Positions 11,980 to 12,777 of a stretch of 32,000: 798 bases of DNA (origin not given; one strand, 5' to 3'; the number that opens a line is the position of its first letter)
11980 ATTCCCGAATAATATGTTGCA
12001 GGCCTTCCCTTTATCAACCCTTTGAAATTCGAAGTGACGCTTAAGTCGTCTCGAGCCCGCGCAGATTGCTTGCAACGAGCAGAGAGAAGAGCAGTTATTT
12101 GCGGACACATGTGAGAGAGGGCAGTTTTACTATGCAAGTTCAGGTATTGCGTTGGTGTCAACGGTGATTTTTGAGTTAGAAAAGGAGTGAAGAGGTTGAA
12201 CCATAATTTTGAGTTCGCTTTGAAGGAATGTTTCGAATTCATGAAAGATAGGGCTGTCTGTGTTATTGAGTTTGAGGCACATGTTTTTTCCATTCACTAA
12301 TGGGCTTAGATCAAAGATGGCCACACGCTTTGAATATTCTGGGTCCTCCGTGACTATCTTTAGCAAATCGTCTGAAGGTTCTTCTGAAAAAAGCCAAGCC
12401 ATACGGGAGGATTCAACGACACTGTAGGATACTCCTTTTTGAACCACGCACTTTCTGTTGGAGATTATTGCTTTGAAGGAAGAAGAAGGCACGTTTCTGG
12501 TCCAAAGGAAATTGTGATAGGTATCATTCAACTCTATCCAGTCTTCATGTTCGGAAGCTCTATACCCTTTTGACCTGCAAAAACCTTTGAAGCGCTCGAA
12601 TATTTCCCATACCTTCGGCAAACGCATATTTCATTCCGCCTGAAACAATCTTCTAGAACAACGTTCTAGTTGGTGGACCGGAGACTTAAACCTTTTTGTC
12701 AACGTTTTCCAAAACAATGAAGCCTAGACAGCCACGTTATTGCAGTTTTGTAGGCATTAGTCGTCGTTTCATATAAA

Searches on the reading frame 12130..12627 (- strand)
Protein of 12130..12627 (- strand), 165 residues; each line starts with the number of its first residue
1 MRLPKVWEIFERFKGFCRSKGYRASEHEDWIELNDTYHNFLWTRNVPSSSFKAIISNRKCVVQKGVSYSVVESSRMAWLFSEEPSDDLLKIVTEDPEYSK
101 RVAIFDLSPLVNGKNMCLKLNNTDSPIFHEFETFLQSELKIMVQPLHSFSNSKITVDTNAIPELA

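Call 60: find_encoding_contigs(protein=window:12130-12627:-, flank=10000, max_places=10)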
Protein window:12130-12627:- (165 aa): 1 contig read that carries it; 1 place shown.
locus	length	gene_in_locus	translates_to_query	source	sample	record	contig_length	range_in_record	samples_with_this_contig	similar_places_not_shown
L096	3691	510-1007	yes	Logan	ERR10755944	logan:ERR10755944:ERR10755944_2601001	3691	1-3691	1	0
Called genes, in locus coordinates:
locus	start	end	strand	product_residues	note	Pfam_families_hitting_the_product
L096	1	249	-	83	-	?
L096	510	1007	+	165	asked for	-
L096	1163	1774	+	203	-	-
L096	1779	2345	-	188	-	PF09918:DUF2148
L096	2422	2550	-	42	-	-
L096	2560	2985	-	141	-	PF00085:Thioredoxin, PF13098:Thioredoxin_2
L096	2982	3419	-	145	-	PF08973:TM1506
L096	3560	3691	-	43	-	?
